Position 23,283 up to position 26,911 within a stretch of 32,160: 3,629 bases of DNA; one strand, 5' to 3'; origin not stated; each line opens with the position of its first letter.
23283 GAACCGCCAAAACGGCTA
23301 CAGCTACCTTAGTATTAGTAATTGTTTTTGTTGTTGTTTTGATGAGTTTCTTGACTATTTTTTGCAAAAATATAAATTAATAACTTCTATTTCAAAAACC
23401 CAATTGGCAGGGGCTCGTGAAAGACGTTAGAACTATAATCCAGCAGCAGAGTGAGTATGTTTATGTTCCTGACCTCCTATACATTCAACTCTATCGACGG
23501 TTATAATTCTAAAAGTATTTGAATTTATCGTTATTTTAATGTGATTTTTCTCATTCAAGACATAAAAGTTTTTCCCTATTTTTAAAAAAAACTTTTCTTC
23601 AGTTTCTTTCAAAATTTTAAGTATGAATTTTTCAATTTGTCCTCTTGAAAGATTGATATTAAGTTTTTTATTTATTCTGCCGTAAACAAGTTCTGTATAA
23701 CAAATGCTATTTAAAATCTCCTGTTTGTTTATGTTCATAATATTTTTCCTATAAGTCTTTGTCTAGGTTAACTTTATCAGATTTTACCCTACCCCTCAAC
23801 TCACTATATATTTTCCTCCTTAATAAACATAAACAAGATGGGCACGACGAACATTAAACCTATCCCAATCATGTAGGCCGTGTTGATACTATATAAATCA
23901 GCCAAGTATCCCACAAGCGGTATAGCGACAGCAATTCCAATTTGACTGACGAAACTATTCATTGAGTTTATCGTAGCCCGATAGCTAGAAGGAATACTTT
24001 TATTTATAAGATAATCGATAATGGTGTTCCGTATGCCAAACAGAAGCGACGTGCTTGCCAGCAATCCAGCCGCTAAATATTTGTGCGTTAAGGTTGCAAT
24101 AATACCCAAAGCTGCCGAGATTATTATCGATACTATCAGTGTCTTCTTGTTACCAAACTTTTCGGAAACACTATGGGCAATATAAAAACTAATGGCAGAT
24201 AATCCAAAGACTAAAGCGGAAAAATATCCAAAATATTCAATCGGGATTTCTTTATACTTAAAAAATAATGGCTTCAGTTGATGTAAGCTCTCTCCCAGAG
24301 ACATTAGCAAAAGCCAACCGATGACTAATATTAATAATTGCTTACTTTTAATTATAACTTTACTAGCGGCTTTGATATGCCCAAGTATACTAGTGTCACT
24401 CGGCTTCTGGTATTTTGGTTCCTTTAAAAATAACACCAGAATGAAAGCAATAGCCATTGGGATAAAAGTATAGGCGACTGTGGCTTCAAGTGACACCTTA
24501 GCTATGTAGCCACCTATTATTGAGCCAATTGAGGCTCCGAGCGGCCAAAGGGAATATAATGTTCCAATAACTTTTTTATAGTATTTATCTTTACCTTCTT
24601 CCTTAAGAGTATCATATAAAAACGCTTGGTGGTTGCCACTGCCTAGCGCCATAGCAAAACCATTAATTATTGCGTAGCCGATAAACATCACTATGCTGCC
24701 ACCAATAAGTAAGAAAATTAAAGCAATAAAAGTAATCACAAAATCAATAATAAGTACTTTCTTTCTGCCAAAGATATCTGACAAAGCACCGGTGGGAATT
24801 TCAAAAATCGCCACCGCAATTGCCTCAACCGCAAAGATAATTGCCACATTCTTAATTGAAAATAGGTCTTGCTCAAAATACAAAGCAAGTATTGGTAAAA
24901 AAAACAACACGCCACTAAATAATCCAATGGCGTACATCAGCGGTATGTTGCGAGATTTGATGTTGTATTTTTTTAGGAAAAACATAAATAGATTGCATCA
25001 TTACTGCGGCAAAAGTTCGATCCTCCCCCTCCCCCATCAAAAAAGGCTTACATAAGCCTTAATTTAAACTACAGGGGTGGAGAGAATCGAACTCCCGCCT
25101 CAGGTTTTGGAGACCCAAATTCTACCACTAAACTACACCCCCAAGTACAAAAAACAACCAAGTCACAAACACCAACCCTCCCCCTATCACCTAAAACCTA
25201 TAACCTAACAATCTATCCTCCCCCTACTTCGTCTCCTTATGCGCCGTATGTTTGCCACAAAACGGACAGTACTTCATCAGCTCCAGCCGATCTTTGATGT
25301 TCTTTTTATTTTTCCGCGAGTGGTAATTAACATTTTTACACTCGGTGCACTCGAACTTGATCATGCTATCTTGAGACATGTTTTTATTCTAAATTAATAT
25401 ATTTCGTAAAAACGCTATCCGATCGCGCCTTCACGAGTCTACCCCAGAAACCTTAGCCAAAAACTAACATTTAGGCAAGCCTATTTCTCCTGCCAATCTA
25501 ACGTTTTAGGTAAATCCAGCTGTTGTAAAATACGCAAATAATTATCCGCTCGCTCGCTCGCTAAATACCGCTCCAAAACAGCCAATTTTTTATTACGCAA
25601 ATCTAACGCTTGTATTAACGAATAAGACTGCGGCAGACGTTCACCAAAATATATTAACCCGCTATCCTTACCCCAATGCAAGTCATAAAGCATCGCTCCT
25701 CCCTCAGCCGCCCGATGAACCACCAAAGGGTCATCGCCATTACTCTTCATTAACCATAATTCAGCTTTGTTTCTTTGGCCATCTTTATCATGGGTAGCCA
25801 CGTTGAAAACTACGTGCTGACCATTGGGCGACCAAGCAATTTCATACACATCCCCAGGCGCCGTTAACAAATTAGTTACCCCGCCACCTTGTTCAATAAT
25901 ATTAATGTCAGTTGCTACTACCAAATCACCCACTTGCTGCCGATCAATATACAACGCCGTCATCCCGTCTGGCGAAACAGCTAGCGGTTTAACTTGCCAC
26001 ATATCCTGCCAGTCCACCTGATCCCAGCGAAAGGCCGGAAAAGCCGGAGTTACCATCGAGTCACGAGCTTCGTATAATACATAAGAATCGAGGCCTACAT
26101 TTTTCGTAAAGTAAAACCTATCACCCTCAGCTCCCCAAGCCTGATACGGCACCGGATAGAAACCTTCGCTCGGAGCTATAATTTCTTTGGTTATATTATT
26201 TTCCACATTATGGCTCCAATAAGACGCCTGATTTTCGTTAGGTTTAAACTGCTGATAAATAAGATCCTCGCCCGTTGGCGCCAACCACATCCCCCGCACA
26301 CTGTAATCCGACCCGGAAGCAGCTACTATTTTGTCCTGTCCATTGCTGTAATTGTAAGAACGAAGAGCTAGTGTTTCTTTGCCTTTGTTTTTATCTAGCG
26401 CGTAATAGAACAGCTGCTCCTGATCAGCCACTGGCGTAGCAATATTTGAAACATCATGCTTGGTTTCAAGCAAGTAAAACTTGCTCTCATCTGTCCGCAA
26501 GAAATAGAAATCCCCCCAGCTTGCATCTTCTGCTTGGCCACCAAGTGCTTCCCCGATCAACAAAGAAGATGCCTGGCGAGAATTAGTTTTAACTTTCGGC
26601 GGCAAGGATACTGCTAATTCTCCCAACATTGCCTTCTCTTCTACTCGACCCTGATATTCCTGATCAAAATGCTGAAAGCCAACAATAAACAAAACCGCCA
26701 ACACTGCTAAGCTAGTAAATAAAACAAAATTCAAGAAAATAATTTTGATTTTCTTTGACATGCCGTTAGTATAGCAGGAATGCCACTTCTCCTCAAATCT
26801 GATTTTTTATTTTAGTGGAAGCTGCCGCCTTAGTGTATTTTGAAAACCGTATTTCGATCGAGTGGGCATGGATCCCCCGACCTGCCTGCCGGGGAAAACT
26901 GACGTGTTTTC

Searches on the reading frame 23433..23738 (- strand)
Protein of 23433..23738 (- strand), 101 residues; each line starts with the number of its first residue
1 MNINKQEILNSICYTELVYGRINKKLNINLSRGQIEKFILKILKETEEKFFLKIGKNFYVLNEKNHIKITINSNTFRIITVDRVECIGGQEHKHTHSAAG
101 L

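Call 10: search_protein_families(library=pfam, proteins=[window:23433-23738:-], max_evalue=0.001)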
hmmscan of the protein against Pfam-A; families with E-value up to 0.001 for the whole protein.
window:23433-23738:- (101 aa): 1 family
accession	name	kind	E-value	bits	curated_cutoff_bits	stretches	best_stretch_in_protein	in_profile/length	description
PF12636.12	DUF3781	-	2.7e-19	69.3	27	1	8-81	3-71/72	Protein of unknown function (DUF3781)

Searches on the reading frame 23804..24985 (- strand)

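Call 10: search_protein_families(library=pfam, proteins=[window:23804-24985:-], max_evalue=0.001)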
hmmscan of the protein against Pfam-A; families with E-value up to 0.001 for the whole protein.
window:23804-24985:- (393 aa): 4 families
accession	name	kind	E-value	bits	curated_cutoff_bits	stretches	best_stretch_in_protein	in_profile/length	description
PF07690.21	MFS_1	-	3.4e-43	148.3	33.4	2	26-353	12-345/347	Major Facilitator Superfamily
PF13347.12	MFS_2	-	1.8e-09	37.1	27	1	27-169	240-384/427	MFS/sugar transport protein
PF05977.19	MFS_3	-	4.6e-07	29.1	27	1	43-388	43-393/524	Transmembrane secretion effector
PF12832.13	MFS_1_like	-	0.00021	20.9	25.2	1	23-371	12-371/373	MFS_1 like family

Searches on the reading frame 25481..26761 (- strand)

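Call 10: search_protein_families(library=pfam, proteins=[window:25481-26761:-], max_evalue=0.001)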
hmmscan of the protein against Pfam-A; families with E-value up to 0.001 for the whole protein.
window:25481-26761:- (426 aa): 0 families

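Call 74: search_protein_families(library=pfam, proteins=[window:25481-26761:-], max_evalue=0.01)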
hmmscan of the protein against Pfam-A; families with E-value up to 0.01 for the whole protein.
window:25481-26761:- (426 aa): 1 family
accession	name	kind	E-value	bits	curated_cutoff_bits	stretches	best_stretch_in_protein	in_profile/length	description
PF07676.18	PD40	-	0.0071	16.7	20.9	0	297-320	3-26/38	WD40-like Beta Propeller Repeat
